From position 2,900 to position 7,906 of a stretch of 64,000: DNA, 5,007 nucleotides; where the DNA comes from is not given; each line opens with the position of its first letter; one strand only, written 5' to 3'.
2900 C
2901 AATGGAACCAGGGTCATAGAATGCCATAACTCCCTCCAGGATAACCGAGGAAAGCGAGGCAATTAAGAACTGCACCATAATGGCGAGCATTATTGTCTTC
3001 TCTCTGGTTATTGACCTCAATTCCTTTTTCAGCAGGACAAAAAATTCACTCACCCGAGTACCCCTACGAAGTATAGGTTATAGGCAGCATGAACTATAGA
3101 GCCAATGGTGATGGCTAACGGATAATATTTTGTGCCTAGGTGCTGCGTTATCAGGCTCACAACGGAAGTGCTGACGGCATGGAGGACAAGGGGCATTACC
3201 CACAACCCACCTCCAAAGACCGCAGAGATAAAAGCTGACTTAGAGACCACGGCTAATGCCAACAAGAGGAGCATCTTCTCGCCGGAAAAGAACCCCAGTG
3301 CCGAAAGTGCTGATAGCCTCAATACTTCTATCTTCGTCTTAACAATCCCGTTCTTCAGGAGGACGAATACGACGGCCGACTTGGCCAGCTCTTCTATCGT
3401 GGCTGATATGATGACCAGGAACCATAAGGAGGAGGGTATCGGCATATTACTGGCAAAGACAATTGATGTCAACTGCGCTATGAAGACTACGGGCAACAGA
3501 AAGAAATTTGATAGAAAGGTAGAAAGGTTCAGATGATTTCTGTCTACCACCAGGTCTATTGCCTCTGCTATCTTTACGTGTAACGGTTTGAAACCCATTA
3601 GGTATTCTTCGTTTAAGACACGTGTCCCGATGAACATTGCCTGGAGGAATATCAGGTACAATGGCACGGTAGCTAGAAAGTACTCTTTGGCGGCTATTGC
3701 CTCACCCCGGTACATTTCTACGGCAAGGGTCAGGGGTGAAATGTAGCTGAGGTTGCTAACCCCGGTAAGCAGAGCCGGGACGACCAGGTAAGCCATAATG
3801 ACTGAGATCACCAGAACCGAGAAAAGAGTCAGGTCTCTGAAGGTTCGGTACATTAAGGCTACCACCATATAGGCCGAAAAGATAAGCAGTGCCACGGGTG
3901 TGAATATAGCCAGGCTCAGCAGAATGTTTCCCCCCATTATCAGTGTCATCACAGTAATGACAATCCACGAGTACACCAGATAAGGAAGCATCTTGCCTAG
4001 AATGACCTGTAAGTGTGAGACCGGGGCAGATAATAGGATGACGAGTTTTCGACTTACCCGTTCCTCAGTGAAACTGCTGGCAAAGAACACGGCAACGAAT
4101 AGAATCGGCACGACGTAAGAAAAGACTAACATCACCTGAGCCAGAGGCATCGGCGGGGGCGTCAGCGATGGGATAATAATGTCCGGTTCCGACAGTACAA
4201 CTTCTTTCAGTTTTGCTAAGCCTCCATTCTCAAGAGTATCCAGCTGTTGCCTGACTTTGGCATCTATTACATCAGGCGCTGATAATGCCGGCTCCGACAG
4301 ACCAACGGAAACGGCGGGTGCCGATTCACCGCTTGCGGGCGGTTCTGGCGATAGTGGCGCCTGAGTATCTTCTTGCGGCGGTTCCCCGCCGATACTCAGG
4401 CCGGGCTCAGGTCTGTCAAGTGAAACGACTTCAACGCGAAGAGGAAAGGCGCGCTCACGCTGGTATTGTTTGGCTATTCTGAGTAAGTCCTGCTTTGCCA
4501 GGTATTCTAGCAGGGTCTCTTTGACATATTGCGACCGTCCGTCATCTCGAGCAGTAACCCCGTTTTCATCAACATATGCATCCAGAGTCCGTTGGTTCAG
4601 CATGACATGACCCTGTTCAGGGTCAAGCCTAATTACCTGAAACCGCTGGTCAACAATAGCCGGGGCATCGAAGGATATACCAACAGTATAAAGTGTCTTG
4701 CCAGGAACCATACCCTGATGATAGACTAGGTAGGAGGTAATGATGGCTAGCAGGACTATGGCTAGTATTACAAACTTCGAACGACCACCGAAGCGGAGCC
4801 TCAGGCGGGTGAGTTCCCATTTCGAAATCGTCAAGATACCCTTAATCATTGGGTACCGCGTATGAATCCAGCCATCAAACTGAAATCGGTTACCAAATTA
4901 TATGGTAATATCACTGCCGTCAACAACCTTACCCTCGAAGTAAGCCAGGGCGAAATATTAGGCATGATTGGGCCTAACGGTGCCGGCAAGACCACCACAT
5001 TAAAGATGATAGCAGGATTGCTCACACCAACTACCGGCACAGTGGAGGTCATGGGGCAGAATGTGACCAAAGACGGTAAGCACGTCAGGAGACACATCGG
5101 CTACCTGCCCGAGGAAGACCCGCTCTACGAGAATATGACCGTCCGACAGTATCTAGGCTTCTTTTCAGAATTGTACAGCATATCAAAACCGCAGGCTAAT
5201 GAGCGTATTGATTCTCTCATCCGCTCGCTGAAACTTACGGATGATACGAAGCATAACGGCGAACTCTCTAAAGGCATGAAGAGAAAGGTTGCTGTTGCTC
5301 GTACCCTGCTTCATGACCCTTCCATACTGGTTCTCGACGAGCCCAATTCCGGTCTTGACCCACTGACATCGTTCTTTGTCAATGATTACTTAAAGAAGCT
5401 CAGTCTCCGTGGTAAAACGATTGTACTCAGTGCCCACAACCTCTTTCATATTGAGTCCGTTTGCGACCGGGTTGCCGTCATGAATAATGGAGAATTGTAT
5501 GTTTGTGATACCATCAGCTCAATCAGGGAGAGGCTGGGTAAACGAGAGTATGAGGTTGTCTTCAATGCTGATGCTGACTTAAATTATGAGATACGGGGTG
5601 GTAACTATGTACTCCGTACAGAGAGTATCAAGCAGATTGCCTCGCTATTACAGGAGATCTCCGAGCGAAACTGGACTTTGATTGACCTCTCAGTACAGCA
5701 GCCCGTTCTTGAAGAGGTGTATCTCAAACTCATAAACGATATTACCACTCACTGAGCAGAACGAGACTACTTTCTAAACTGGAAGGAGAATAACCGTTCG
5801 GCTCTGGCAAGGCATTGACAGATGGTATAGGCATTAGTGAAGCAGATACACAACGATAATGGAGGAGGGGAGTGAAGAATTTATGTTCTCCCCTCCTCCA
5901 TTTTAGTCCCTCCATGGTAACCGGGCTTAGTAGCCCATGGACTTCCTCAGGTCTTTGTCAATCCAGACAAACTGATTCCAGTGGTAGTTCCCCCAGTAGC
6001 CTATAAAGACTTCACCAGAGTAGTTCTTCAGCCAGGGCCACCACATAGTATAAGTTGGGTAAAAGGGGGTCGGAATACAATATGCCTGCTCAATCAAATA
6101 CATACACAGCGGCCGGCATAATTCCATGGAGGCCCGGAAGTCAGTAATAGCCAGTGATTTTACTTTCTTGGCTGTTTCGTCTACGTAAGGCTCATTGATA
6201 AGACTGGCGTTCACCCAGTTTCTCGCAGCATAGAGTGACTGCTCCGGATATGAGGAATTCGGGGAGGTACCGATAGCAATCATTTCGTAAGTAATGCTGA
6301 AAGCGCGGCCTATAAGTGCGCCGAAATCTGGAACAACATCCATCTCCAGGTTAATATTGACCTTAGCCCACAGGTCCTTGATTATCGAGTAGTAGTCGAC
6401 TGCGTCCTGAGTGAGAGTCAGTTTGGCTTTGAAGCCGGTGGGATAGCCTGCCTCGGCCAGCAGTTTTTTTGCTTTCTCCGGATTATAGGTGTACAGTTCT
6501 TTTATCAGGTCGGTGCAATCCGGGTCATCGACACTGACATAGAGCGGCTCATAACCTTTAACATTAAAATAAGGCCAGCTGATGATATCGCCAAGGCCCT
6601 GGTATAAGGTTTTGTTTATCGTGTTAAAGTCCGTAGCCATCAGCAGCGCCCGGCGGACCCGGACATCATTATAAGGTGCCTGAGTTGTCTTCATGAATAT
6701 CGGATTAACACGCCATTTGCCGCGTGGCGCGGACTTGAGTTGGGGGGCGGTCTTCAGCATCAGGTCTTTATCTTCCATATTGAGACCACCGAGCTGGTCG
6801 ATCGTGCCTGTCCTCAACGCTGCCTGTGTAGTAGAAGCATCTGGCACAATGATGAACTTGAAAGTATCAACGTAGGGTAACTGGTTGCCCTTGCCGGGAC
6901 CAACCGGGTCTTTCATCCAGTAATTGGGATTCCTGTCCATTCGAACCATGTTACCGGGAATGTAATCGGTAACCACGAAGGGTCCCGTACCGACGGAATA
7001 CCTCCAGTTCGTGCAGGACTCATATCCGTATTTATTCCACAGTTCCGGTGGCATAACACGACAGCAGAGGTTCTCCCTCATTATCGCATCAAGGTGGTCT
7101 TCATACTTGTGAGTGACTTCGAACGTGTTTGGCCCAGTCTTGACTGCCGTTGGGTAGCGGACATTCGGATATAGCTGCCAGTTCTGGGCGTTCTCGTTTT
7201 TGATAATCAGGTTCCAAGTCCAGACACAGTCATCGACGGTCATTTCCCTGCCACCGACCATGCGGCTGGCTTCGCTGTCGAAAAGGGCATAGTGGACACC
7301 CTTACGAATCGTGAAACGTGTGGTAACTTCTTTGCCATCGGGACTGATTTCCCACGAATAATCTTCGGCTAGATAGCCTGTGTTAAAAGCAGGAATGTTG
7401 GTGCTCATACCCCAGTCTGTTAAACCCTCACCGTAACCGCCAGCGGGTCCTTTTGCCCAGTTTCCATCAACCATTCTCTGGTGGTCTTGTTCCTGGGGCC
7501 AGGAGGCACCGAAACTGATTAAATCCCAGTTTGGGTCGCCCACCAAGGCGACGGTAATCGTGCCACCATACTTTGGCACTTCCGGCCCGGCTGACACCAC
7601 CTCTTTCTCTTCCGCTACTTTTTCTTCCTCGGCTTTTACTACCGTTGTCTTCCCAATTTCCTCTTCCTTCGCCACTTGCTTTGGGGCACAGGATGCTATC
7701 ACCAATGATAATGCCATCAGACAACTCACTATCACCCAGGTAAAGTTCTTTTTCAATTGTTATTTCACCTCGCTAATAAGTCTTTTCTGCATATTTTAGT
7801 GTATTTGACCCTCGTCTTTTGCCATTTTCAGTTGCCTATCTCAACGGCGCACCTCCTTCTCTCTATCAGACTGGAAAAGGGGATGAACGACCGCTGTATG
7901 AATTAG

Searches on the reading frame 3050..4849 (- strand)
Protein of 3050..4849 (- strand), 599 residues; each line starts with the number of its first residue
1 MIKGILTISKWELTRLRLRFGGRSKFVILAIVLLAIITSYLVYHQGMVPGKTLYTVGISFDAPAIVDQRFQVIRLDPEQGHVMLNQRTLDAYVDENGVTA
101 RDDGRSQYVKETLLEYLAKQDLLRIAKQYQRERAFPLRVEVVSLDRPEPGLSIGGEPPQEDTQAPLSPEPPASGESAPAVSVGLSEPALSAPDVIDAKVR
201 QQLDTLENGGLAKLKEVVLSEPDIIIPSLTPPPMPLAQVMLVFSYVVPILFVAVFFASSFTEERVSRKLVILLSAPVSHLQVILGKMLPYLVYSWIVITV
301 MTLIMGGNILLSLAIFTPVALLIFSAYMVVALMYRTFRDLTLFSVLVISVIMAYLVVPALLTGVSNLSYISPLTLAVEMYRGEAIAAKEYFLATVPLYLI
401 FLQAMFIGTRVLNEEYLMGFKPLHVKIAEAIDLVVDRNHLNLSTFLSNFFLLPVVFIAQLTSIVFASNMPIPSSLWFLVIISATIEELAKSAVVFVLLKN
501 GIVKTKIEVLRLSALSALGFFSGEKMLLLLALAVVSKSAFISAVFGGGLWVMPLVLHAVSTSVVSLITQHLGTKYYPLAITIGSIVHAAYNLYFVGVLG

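Call 70: search_protein_families(library=pfam, proteins=[window:3050-4849:-], max_evalue=1e-8)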
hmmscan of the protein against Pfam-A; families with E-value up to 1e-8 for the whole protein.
window:3050-4849:- (599 aa): 1 family
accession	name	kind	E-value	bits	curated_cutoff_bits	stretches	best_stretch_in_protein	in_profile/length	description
PF12698.13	ABC2_membrane_3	-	6.5e-10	39.1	31.6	1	174-384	96-319/347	ABC-2 family transporter protein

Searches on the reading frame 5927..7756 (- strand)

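Call 70: search_protein_families(library=pfam, proteins=[window:5927-7756:-], max_evalue=1e-8)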
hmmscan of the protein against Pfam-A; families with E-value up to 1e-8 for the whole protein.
window:5927-7756:- (609 aa): 1 family
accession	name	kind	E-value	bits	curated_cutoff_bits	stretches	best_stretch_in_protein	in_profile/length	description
PF00496.27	SBP_bac_5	-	4.3e-55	187.7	32.4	1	129-512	6-361/368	Bacterial extracellular solute-binding proteins, family 5 Middle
